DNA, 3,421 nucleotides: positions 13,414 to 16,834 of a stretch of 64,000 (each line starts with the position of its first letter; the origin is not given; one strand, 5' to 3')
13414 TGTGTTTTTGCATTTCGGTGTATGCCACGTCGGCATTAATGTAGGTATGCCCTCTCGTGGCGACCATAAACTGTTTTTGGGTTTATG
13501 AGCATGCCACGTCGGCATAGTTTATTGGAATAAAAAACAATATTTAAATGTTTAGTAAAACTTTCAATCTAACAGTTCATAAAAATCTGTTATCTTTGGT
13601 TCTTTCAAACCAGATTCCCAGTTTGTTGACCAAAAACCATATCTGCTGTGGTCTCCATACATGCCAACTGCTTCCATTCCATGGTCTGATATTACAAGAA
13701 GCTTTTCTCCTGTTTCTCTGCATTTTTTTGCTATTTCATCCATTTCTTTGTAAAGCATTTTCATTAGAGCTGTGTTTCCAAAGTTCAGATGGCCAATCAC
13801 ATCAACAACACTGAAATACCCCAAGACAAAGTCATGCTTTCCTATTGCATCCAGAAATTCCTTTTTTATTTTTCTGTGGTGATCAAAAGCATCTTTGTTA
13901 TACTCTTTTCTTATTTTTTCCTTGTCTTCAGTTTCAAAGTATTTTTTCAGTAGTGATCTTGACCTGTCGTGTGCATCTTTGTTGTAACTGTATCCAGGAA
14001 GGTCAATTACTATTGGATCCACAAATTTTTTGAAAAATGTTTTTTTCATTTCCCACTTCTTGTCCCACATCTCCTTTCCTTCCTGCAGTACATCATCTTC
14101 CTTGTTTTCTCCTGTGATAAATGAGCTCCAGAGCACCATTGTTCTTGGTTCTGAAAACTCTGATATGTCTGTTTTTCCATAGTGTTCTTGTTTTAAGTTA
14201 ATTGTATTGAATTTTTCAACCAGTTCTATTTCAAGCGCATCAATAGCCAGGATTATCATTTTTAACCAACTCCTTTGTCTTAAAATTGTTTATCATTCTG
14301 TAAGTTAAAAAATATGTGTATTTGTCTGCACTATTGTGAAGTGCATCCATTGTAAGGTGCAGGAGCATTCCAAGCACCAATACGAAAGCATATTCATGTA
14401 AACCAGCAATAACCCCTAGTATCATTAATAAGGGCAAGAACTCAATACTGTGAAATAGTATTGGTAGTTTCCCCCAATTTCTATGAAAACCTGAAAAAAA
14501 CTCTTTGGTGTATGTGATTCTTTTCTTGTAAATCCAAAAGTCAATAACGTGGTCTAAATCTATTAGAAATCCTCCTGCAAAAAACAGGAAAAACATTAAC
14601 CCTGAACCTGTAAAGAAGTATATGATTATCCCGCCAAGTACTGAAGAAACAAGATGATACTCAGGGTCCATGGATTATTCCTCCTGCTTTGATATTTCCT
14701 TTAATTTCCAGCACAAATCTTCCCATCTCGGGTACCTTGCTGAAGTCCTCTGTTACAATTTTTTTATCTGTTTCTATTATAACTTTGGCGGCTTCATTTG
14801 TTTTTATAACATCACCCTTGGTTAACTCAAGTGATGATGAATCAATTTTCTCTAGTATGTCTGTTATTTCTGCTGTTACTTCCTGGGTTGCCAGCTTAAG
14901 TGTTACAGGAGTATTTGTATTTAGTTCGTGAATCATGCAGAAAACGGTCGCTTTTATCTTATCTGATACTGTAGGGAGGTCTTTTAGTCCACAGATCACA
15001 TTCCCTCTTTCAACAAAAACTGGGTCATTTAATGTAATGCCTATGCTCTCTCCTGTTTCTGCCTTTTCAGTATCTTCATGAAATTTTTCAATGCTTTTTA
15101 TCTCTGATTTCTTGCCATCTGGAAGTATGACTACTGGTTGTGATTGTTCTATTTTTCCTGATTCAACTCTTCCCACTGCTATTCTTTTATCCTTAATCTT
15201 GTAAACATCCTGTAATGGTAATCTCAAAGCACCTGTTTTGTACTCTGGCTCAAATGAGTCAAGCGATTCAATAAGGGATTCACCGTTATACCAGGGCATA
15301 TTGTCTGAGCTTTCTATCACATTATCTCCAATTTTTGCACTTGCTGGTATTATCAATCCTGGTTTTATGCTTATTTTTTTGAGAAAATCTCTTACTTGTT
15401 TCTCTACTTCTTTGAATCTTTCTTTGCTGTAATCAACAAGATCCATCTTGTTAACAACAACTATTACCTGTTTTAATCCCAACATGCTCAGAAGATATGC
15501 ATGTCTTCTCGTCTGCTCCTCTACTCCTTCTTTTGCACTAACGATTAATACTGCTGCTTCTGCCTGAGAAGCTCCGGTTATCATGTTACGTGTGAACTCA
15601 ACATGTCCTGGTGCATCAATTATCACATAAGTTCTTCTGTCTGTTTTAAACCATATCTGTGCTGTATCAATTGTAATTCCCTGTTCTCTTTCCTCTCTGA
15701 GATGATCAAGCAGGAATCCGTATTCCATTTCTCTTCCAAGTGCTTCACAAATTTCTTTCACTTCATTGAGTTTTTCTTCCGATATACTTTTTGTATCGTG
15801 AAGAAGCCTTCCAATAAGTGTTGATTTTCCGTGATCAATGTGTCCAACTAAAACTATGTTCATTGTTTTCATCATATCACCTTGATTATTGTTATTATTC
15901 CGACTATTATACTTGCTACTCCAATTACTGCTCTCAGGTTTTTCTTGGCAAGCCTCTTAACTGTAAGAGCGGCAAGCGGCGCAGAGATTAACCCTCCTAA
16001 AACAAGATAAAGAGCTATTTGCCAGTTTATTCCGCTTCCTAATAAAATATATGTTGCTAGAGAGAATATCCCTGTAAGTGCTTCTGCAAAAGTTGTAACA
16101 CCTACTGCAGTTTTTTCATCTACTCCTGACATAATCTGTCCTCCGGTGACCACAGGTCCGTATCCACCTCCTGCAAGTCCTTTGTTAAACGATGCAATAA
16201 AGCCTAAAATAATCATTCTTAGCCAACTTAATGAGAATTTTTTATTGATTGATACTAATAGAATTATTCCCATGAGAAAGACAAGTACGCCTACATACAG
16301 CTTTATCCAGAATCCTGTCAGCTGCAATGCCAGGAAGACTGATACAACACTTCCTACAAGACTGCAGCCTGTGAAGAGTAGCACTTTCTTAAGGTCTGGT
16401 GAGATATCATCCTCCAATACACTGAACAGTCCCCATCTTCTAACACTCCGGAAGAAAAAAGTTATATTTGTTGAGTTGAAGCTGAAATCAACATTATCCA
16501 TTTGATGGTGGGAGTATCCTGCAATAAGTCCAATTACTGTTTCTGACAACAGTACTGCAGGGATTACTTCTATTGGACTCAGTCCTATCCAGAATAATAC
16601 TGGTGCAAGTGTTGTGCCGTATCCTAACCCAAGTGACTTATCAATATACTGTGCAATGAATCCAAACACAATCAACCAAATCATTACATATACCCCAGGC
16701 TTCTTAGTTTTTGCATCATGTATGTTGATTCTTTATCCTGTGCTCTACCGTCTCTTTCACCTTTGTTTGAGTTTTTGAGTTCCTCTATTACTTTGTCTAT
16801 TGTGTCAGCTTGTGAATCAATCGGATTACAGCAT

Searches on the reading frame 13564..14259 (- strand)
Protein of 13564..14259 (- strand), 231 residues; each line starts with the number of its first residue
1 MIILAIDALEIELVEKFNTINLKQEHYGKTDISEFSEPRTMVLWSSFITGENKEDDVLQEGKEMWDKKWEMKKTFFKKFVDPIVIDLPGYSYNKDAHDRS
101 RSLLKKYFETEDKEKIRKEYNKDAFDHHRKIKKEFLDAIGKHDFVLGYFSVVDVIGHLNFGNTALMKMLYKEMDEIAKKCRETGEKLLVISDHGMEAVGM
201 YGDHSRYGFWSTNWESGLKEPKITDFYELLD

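Call 10: search_protein_families(library=pfam, proteins=[window:13564-14259:-])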
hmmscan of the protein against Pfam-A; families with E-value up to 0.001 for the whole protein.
window:13564-14259:- (231 aa): 1 family
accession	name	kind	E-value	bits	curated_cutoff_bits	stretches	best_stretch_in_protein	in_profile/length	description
PF01663.27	Phosphodiest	-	4.4e-06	27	23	1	92-198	114-224/342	Type I phosphodiesterase / nucleotide pyrophosphatase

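Call 12: find_encoding_contigs(protein=window:13564-14259:-, flank=4000, max_places=10)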
Protein window:13564-14259:- (231 aa): no gene with exactly this product is on record in the collection.
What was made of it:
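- Tried and rejected: The upstream protein is not on record (call 12).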

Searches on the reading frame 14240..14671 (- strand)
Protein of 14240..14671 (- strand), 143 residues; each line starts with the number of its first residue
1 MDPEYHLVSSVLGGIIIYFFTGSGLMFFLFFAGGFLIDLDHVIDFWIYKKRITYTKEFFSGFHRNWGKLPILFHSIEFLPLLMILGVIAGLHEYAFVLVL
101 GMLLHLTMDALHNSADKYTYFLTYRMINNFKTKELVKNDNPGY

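Call 10: search_protein_families(library=pfam, proteins=[window:14240-14671:-])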
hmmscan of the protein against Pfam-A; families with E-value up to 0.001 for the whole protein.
window:14240-14671:- (143 aa): 1 family
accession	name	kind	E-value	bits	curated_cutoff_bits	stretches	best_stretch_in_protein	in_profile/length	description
PF04307.19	YdjM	-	6e-05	23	29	1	1-113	1-110/176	YdjM inner membrane protein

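Call 51: find_encoding_contigs(protein=window:14240-14671:-, flank=3000, max_places=6)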
Protein window:14240-14671:- (143 aa): 1 contig read that carries it; 1 place shown.
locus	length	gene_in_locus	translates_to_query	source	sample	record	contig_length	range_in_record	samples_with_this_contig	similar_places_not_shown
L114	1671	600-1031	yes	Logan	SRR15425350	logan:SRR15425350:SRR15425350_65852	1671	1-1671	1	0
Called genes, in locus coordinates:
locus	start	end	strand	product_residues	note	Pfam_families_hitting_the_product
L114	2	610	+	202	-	?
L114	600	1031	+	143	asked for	-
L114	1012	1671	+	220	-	?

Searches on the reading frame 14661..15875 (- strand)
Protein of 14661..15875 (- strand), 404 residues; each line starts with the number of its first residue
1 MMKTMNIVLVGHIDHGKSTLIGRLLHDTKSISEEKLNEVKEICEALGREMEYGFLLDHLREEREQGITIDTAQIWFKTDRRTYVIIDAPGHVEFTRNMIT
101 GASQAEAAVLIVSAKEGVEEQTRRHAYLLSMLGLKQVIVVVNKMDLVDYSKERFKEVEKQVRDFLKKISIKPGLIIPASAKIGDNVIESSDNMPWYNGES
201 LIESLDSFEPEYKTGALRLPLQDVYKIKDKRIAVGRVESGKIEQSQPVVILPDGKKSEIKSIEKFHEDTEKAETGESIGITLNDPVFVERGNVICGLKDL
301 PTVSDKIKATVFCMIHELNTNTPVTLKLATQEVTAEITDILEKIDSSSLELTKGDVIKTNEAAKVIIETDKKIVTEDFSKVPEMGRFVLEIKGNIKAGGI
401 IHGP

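Call 10: search_protein_families(library=pfam, proteins=[window:14661-15875:-])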
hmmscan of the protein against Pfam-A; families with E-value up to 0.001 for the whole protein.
window:14661-15875:- (404 aa): 7 families
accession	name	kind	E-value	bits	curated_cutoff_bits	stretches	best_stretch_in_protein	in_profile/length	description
PF00009.33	GTP_EFTU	-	1.1e-52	178.8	26.5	1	3-203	2-180/188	Elongation factor Tu GTP binding domain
PF22594.2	GTP-eEF1A_C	-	4.7e-16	59.5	27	1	307-401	2-100/101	GTP-eEF1A C-terminal domain-like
PF03144.31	GTP_EFTU_D2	-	2.7e-10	41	30.3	1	231-295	2-73/73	Elongation factor Tu domain 2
PF01926.29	MMR_HSR1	-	8.9e-09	35.9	21.9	0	63-143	28-113/113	50S ribosome-binding GTPase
PF03143.23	GTP_EFTU_D3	-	7.3e-05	23.5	27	0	306-392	7-93/106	Elongation factor Tu C-terminal domain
PF14578.12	GTP_EFTU_D4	-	0.00018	21.8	23.8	1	221-290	8-77/86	Elongation factor Tu domain 4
PF10662.15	PduV-EutP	-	0.00063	20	21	0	84-160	39-114/143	Ethanolamine utilisation - propanediol utilisation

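Call 54: find_homologous_proteins(query=window:14661-15875:-, max_evalue=1e-60)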
Query window:14661-15875:- (404 aa): 7779 proteins with E <= 1e-60 among 8000 candidates; the best 120 are listed.
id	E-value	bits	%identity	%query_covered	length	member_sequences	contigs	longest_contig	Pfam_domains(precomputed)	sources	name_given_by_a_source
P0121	1.0e-258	875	100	100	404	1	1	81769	PF01926.30,PF22594.3,PF00009.34,PF03144.32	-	-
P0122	2.2e-148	512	60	99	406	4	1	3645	PF01926.30,PF22594.3,PF00009.34,PF03144.32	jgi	-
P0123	8.5e-148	510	59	99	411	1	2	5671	PF01926.30,PF22594.3,PF00009.34,PF03144.32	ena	-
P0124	4.7e-147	508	59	99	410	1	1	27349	PF01926.30,PF22594.3,PF00009.34,PF03144.32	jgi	-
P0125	1.8e-146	506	59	99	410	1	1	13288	PF01926.30,PF22594.3,PF00009.34,PF03144.32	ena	-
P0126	2.8e-146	505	59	98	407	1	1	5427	PF01926.30,PF22594.3,PF00009.34,PF03144.32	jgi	-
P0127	3.3e-146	505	59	98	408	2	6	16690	PF01926.30,PF22594.3,PF00009.34,PF03144.32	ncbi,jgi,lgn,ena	-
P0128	5.1e-146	504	59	98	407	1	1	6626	PF01926.30,PF22594.3,PF00009.34,PF03144.32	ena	-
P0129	6.2e-146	504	59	98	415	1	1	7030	PF01926.30,PF03143.24,PF22594.3,PF00009.34,PF03144.32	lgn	-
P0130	1.1e-145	503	59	98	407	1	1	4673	PF01926.30,PF22594.3,PF00009.34,PF03144.32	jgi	-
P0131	1.3e-145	503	59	98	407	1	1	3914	PF01926.30,PF22594.3,PF00009.34,PF03144.32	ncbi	-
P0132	1.7e-145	503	59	98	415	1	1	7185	PF01926.30,PF22594.3,PF00009.34,PF03144.32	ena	-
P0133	8.2e-145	500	58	98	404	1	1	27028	PF01926.30,PF22594.3,PF00009.34,PF03144.32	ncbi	-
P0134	9.5e-145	500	58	99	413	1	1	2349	PF01926.30,PF22594.3,PF00009.34,PF03144.32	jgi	-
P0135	2.2e-144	499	58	99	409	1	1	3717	PF01926.30,PF22594.3,PF00009.34,PF03144.32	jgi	jgi:sulfate adenylyltransferase large subunit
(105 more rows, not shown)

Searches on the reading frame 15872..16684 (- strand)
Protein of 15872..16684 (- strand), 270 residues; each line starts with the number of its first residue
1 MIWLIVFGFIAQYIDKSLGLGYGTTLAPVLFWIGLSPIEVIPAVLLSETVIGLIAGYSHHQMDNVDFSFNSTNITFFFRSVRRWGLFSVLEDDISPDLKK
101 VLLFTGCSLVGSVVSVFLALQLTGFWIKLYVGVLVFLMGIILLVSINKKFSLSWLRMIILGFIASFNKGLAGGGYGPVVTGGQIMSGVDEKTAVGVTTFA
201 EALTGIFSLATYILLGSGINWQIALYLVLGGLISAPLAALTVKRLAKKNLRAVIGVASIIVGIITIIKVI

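Call 10: search_protein_families(library=pfam, proteins=[window:15872-16684:-])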
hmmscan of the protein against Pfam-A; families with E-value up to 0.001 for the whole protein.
window:15872-16684:- (270 aa): 1 family
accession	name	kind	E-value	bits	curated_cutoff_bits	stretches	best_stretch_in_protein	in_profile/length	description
PF01925.25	TauE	-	2.4e-29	103.1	32.6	2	96-263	61-235/237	Sulfite exporter TauE/SafE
